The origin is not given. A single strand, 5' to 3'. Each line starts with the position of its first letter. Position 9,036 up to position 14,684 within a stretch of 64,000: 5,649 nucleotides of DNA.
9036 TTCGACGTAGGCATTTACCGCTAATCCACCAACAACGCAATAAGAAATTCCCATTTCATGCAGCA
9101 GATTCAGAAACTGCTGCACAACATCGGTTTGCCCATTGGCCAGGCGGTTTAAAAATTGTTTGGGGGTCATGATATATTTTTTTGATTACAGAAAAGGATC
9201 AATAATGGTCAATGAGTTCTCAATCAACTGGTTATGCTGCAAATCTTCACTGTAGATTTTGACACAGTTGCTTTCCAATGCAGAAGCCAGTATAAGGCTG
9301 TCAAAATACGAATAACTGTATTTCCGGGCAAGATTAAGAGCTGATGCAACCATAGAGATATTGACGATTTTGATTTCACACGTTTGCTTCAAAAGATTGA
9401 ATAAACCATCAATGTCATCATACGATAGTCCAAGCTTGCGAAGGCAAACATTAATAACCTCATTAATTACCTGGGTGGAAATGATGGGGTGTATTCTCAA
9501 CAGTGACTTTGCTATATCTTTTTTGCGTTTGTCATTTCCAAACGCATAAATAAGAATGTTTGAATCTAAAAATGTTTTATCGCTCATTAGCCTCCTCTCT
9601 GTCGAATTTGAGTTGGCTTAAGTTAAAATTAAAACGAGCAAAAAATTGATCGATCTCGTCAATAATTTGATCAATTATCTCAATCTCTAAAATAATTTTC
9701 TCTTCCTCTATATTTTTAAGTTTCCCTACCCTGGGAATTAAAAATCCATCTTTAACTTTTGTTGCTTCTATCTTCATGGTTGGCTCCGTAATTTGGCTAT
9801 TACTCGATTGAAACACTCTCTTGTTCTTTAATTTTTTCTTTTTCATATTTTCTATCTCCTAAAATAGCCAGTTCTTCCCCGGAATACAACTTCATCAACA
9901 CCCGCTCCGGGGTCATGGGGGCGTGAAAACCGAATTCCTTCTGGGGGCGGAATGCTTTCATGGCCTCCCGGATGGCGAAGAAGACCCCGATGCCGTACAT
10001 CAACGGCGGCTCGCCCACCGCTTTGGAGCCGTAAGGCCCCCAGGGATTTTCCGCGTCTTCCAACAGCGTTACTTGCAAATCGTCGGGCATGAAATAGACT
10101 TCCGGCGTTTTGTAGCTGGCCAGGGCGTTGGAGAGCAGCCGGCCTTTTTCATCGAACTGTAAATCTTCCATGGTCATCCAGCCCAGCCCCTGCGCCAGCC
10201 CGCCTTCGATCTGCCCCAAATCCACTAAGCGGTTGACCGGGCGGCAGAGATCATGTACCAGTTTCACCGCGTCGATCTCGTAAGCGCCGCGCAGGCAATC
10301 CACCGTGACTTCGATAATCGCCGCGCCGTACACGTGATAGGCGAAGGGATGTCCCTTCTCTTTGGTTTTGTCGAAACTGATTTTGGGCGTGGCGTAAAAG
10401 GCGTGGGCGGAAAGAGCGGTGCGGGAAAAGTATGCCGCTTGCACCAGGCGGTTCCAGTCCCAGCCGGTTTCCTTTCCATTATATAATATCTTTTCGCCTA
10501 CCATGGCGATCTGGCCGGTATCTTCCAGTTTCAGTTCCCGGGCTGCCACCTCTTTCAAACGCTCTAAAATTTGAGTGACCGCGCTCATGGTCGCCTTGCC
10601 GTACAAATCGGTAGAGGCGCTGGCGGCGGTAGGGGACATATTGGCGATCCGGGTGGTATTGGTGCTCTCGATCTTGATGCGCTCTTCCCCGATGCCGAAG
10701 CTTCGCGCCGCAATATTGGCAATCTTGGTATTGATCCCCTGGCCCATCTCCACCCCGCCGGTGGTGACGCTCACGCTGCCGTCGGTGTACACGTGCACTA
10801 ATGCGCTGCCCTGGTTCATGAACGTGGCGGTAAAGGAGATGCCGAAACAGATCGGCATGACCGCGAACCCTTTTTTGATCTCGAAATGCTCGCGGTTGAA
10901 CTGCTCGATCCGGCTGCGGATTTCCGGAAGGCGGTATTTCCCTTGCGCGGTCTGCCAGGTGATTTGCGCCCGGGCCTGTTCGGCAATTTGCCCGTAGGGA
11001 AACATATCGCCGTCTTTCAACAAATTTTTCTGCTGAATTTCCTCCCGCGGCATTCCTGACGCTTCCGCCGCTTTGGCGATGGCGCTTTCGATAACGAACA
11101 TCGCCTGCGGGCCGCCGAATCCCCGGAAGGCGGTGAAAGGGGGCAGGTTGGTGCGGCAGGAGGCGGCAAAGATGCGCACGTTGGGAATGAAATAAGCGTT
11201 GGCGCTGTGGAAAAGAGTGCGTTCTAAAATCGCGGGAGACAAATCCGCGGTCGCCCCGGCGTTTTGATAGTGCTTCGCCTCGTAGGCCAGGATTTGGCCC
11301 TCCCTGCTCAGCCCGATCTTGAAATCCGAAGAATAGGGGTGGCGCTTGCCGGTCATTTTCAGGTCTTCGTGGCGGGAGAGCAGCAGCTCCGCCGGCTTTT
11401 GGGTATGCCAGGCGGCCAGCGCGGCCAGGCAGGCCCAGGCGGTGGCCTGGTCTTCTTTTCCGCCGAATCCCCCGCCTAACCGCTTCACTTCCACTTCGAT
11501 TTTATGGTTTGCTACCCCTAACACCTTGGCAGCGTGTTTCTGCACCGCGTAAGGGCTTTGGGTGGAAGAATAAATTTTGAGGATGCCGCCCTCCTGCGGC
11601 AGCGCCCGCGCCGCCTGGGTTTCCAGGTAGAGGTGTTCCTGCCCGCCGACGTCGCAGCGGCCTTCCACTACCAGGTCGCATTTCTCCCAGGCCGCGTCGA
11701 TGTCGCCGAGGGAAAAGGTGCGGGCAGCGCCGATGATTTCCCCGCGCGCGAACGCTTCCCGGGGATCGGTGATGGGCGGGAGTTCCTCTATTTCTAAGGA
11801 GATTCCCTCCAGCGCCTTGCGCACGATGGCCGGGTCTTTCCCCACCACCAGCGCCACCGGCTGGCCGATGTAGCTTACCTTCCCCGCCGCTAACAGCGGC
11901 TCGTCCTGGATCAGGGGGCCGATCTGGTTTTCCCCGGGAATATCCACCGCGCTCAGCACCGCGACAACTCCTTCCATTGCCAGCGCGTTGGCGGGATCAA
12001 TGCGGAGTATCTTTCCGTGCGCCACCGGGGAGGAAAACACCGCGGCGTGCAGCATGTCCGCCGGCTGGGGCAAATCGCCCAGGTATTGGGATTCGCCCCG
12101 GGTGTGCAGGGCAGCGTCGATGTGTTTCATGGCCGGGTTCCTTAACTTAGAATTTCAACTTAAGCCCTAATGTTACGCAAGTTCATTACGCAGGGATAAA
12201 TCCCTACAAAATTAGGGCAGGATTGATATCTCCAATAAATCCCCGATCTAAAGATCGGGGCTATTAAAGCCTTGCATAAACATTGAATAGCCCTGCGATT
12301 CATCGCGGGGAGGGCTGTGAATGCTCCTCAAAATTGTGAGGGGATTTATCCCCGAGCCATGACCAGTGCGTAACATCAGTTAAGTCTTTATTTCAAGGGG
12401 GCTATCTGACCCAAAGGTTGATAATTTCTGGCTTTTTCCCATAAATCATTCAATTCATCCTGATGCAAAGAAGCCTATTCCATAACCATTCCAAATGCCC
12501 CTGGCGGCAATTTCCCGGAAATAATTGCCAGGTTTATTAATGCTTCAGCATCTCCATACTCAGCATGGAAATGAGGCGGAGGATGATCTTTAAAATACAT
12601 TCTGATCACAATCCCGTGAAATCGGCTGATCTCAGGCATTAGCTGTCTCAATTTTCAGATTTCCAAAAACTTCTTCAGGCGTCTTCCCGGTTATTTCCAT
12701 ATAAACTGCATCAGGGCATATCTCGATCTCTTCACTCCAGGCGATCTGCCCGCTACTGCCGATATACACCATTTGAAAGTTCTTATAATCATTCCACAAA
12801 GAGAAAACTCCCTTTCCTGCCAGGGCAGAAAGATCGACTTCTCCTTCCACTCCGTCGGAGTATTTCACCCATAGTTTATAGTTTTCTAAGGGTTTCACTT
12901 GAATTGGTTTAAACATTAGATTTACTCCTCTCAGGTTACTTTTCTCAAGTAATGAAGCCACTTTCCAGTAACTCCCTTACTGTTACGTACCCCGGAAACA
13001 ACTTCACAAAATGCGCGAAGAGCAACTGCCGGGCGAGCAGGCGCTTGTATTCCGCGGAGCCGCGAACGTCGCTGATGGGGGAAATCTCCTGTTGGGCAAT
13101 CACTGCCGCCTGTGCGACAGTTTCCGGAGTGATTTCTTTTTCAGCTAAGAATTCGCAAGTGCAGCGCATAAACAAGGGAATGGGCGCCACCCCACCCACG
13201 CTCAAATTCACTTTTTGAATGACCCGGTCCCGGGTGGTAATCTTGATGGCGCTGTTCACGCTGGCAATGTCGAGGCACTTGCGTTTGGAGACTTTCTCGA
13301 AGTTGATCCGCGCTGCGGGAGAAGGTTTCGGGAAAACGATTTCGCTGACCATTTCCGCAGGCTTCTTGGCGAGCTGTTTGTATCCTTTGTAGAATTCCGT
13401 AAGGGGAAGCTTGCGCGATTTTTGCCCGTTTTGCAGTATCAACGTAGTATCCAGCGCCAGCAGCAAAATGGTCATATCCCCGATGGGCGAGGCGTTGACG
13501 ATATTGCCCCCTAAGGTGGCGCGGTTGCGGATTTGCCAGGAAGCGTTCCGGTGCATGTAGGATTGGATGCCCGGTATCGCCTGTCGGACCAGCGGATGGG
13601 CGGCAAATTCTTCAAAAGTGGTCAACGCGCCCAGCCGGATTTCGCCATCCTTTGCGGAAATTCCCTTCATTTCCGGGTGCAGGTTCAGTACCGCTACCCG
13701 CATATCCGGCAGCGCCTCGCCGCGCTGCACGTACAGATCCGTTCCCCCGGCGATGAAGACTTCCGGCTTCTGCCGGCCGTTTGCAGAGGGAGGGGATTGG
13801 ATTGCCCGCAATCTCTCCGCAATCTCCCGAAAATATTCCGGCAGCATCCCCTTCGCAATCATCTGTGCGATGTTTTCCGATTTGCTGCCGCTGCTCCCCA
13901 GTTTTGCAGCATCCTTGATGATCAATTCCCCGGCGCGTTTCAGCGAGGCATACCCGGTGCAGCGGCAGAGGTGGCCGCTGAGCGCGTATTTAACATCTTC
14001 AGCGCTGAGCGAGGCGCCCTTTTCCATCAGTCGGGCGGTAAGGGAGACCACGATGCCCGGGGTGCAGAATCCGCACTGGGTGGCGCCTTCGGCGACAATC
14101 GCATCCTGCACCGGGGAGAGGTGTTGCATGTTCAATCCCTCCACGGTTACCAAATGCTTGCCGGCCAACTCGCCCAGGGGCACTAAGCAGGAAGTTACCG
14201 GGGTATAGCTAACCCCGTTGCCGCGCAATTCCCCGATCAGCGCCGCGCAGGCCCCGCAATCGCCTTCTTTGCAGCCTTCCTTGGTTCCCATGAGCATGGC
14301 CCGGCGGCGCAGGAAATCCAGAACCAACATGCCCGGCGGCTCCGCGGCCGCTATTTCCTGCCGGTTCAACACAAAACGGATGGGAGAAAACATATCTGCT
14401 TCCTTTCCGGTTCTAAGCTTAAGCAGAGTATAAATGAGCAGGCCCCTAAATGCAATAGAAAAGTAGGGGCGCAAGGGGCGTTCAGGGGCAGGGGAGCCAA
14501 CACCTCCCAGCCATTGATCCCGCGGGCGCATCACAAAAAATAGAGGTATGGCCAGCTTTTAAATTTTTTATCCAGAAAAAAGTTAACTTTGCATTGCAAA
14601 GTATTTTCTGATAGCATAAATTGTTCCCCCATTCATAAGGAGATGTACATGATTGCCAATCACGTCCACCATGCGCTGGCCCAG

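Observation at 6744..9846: An AT-rich four-gene operon (vapB-vapC-minimal NTase-N6-adenine MTase) inserted inside the selenium-dependent Mo-hydroxylase cluster.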

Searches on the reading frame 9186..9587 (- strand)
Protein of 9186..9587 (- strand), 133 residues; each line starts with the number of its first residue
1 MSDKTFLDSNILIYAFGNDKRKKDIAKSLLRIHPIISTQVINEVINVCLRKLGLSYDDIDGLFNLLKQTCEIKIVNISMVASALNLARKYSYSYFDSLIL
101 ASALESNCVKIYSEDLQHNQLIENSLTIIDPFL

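Call 5: search_protein_families(library=pfam, proteins=[window:9186-9587:-], max_evalue=0.01)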
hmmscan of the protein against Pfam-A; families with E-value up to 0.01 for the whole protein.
window:9186-9587:- (133 aa): 2 families
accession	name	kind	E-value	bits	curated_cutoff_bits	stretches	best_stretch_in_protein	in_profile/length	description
PF01850.27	PIN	-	2.6e-14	54.3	23.6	1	6-118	2-114/120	PIN domain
PF10130.15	PIN_2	-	0.00024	21.8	22.4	1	7-115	2-112/133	PIN domain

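Call 6: search_protein_families(library=padloc, proteins=[window:9186-9587:-], max_evalue=0.01)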
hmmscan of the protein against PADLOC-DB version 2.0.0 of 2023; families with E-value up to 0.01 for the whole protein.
window:9186-9587:- (133 aa): 0 families

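Call 7: search_protein_families(library=ncbifam, proteins=[window:9186-9587:-], max_evalue=0.01)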
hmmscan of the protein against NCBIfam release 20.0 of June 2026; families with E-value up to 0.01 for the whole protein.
window:9186-9587:- (133 aa): 0 families

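Call 56: find_homologous_proteins(query=window:9186-9587:-)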
Query window:9186-9587:- (133 aa): 796 proteins with E <= 0.001 among 819 candidates; the best 120 are listed.
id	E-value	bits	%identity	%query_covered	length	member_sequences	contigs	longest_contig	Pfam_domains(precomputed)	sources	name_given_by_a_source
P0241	3.4e-75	268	96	100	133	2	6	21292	PF01850.28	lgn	-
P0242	4.1e-45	171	61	99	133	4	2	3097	PF01850.28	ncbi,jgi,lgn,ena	-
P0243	2.1e-44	168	62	99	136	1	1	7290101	PF01850.28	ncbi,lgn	-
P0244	4.4e-44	167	63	99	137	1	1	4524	PF01850.28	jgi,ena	-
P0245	1.5e-43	166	58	99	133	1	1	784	PF01850.28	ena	-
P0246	1.1e-42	163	63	96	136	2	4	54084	PF01850.28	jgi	jgi:predicted nucleic acid-binding protein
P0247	5.4e-41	157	60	100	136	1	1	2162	PF01850.28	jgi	jgi:predicted nucleic acid-binding protein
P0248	1.3e-38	150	57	95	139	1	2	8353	PF01850.28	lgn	-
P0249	3.9e-38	148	55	100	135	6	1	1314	PF01850.28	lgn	-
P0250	3.5e-37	145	57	95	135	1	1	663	PF01850.28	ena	-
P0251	1.0e-35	140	53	99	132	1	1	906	PF01850.28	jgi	jgi:predicted nucleic acid-binding protein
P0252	6.7e-35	138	54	100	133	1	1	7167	PF01850.28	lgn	-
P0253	2.9e-34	136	51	100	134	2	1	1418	PF01850.28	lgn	-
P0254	3.7e-34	135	48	99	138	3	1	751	PF01850.28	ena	-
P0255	7.0e-34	134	49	97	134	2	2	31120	PF01850.28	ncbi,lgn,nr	ncbi:MAG: PIN domain-containing protein [Rhodospirillales bacterium]|nr:PIN domain-containing protei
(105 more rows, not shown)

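Call 57: find_encoding_contigs(protein=P0241, flank=7000, max_places=4)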
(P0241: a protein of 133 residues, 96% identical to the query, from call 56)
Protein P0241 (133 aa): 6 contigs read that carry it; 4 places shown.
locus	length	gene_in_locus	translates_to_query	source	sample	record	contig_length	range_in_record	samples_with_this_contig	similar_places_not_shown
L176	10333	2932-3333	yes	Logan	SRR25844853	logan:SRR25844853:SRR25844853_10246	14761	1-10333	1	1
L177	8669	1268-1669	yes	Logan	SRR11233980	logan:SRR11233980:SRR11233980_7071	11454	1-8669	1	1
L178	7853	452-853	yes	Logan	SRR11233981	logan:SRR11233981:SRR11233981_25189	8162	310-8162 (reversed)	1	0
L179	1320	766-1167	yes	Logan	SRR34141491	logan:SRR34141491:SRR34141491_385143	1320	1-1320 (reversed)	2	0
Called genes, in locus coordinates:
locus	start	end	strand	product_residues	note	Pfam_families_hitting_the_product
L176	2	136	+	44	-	?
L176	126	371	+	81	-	PF15731:MqsA_antitoxin (weak)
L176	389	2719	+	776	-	PF01315:Ald_Xan_dh_C, PF02738:MoCoBD_1, PF20256:MoCoBD_2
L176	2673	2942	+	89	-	-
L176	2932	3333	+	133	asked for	PF01850:PIN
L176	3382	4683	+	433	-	PF27258:NspV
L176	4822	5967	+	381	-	PF02625:XdhC_CoxI, PF13478:XdhC_C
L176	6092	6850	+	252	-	PF01987:AIM24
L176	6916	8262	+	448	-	PF07969:Amidohydro_3 (faint), PF01979:Amidohydro_1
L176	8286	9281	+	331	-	-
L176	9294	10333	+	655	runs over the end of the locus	PF13187:Fer4_9 (faint), PF13183:Fer4_8 (weak), PF13534:Fer4_17 (weak)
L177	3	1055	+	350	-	?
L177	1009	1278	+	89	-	-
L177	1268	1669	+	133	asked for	PF01850:PIN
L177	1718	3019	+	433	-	PF27258:NspV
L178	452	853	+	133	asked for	PF01850:PIN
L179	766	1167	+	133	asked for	PF01850:PIN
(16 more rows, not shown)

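Call 58: find_encoding_contigs(protein=P0243, flank=2500, max_places=2)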
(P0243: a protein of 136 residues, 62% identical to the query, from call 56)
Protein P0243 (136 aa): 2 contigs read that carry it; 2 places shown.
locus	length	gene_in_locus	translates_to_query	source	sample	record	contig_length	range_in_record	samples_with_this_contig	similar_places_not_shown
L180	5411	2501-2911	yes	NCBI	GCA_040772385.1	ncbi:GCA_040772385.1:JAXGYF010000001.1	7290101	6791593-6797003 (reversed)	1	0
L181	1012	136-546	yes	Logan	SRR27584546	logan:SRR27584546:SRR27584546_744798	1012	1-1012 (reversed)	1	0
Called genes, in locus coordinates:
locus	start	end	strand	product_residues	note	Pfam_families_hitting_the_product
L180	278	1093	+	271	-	PF00793:DAHP_synth_1, PF03102:NeuB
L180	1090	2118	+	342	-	PF01761:DHQ_synthase, PF24621:DHQS_C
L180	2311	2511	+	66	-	-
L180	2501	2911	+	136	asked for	PF01850:PIN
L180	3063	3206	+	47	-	-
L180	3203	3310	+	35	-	PF08869:XisI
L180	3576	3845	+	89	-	-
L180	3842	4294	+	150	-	PF01850:PIN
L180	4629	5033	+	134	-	PF06094:GGACT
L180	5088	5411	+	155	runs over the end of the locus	PF13384:HTH_23, PF13518:HTH_28 (weak), PF13565:HTH_32 (weak), PF13592:HTH_33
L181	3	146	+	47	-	?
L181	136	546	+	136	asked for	PF01850:PIN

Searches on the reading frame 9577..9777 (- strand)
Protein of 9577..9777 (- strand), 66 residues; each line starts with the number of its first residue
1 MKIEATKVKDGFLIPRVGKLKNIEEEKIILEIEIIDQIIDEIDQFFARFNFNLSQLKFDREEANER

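Call 39: search_protein_families(library=pfam, proteins=[window:9577-9777:-], max_evalue=0.1)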
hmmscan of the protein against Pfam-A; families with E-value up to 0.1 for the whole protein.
window:9577-9777:- (66 aa): 0 families

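Call 48: search_protein_families(library=ncbifam, proteins=[window:9577-9777:-], max_evalue=0.01)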
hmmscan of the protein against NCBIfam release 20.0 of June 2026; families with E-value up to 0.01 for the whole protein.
window:9577-9777:- (66 aa): 0 families

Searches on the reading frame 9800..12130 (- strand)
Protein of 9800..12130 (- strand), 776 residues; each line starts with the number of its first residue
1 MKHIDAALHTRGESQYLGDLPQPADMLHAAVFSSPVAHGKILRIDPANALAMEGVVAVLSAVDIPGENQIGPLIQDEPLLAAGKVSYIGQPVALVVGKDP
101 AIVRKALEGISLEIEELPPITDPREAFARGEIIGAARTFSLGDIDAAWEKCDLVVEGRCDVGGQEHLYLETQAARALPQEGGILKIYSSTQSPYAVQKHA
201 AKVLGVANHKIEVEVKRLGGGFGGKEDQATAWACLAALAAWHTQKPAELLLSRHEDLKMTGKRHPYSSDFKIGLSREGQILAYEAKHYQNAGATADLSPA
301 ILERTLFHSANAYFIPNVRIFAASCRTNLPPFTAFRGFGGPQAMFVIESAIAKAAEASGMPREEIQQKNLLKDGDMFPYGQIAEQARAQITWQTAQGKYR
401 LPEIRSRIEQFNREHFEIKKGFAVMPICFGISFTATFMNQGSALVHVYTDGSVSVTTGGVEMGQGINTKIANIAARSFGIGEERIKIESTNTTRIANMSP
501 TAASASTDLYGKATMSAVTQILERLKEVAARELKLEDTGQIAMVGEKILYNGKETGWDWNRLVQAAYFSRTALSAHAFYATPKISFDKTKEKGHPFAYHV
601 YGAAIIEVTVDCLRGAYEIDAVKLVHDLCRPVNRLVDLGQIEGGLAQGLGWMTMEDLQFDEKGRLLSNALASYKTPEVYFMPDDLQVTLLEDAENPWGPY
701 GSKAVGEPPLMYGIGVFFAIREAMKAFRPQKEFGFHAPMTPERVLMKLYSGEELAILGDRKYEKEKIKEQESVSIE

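Call 5: search_protein_families(library=pfam, proteins=[window:9800-12130:-], max_evalue=0.01)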
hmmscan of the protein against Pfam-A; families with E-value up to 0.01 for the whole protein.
window:9800-12130:- (776 aa): 3 families
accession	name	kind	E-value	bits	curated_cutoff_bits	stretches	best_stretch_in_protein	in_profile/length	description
PF02738.23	MoCoBD_1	-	9.9e-84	280.7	27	1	138-370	12-244/244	Molybdopterin cofactor-binding domain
PF20256.3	MoCoBD_2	-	7.3e-81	272.2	27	1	398-679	5-280/283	Molybdopterin cofactor-binding domain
PF01315.27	Ald_Xan_dh_C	-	8.8e-23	81.2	31.3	1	12-118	2-110/110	Aldehyde oxidase and xanthine dehydrogenase, a/b hammerhead domain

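Call 7: search_protein_families(library=ncbifam, proteins=[window:9800-12130:-], max_evalue=0.01)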
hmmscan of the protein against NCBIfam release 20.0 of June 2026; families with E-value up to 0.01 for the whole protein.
window:9800-12130:- (776 aa): 13 families
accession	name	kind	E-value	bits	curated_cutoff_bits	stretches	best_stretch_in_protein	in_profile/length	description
TIGR02965.1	xanthine_xdhB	equivalog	9.9e-234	777.9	849.5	1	2-747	6-753/758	xanthine dehydrogenase molybdopterin binding subunit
TIGR02969.1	mam_aldehyde_ox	subfamily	1.3e-139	466.8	1912.3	1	3-746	582-1305/1330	aldehyde oxidase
NF043082.1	XdhA_XDHase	equivalog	2e-100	337.1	780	1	2-748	6-752/758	xanthine dehydrogenase subunit XdhA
TIGR03196.1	pucD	equivalog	4.8e-99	332.8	783.65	1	11-711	17-726/763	xanthine dehydrogenase subunit D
TIGR03311.1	Se_dep_XDH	equivalog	5.5e-95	319.1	830.45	2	2-535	167-688/848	selenium-dependent xanthine dehydrogenase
NF007426.0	PRK09970.1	equivalog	3.4e-93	313.1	916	1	2-746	11-753/761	xanthine dehydrogenase molybdenum-binding subunit XdhA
TIGR03194.1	4hydrxCoA_A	equivalog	6.1e-89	299.4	994.55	1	4-745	4-743/746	4-hydroxybenzoyl-CoA reductase subunit alpha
NF041018.1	glyceraldDH_alpha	equivalog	1.5e-84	284.9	790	1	8-744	14-740/741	glyceraldehyde dehydrogenase subunit alpha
NF045668.1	pterin_aldehy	equivalog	4.3e-83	279.9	1100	1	22-748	202-904/905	molybdopterin-dependent aldehyde oxidoreductase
NF040766.1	CODH_aero_grp5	exception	1.1e-62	212.3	950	1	10-718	18-760/785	aerobic carbon-monoxide dehydrogenase large subunit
TIGR03313.1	Se_sel_red_Mo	hypoth_equivalog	7.7e-56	189.3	1101.9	2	134-708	354-914/951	molybdopterin-dependent oxidoreductase Mo/Fe-S-binding subunit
TIGR02416.1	CO_dehy_Mo_lg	equivalog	1.4e-51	175.6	991.15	1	9-722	5-748/770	aerobic carbon-monoxide dehydrogenase large subunit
NF041671.1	peri_hyde_PaoC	equivalog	5.7e-47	160.5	1180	1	2-710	23-698/735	aldehyde oxidoreductase molybdenum-binding subunit PaoC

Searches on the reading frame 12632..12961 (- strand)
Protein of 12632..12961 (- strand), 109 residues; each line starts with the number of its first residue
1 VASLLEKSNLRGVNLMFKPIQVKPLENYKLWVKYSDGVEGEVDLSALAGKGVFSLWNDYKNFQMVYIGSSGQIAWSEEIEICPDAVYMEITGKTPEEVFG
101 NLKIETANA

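Call 39: search_protein_families(library=pfam, proteins=[window:12632-12961:-], max_evalue=0.1)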
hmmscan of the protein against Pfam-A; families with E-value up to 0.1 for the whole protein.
window:12632-12961:- (109 aa): 1 family
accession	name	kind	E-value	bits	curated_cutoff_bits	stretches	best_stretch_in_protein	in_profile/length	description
PF10387.14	DUF2442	-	5.2e-10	39.8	23.9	1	20-91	2-71/72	Protein of unknown function (DUF2442)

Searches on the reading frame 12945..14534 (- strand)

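Call 5: search_protein_families(library=pfam, proteins=[window:12945-14534:-], max_evalue=0.01)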
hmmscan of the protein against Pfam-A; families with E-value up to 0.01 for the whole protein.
window:12945-14534:- (529 aa): 4 families
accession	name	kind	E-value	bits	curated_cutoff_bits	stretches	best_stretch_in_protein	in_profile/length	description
PF00941.27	FAD_binding_5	-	3.6e-36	125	27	1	258-404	24-170/170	FAD binding domain in molybdopterin dehydrogenase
PF03450.22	CO_deh_flav_C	-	1.4e-23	83.4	25.5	1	414-508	4-98/102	CO dehydrogenase flavoprotein C-terminal domain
PF01799.25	Fer2_2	-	3.1e-23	82.1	30.3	1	130-201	1-73/75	[2Fe-2S] binding domain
PF00111.32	Fer2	-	1.3e-05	25.4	21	1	56-102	3-49/77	2Fe-2S iron-sulfur cluster binding domain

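Call 62: search_protein_families(library=ncbifam, proteins=[window:12945-14534:-], max_evalue=0.00001)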
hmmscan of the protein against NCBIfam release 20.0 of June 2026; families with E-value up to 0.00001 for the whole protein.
window:12945-14534:- (529 aa): 16 families
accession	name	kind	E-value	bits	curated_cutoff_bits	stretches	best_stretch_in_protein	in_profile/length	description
TIGR02963.1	xanthine_xdhA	equivalog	1.5e-107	360.1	467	1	52-510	1-466/468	xanthine dehydrogenase small subunit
NF043083.1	XdhB_XDHase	equivalog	1.1e-43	149.5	310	1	257-504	25-275/289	xanthine dehydrogenase subunit XdhB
TIGR02969.1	mam_aldehyde_ox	subfamily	7.3e-42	143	1912.3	2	58-206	10-161/1330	aldehyde oxidase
NF007427.0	PRK09971.1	equivalog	3.3e-37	128.3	287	1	260-504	28-275/292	xanthine dehydrogenase FAD-binding subunit XdhB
NF041019.1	glyceraldDH_beta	equivalog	3.9e-36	124.7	350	1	287-505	57-273/280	glyceraldehyde dehydrogenase subunit beta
NF043084.2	XdhC_XDHase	equivalog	3.4e-35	120.8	217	1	52-203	3-147/151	xanthine dehydrogenase subunit XdhC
TIGR03198.1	pucE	equivalog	4.6e-33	113.8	254.3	1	51-203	3-146/151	xanthine dehydrogenase subunit E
TIGR03311.1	Se_dep_XDH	equivalog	1.4e-29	102.8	830.45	1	53-205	2-143/848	selenium-dependent xanthine dehydrogenase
TIGR03199.1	pucC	equivalog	1e-28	100.4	306.05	1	258-503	17-260/264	xanthine dehydrogenase subunit C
TIGR03193.1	4hydroxCoAred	equivalog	2.1e-28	99.1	257.8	1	63-199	13-141/148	4-hydroxybenzoyl-CoA reductase subunit gamma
NF007387.0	PRK09908.1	equivalog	3.5e-28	98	212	1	55-201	12-151/159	xanthine dehydrogenase iron sulfur-binding subunit XdhC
NF041020.1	glyceraldDH_gamma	equivalog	8.5e-27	93.7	290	1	52-201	13-154/164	glyceraldehyde dehydrogenase subunit gamma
NF045668.1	pterin_aldehy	equivalog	7e-25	87.3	1100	1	69-223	20-165/905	molybdopterin-dependent aldehyde oxidoreductase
NF008514.0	PRK11433.1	equivalog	4.2e-19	68.9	322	1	68-201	69-209/218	aldehyde dehydrogenase iron-sulfur subunit PaoA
TIGR03195.1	4hydrxCoA_B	equivalog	7.8e-19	67.9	404.55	2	351-503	158-310/321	4-hydroxybenzoyl-CoA reductase subunit beta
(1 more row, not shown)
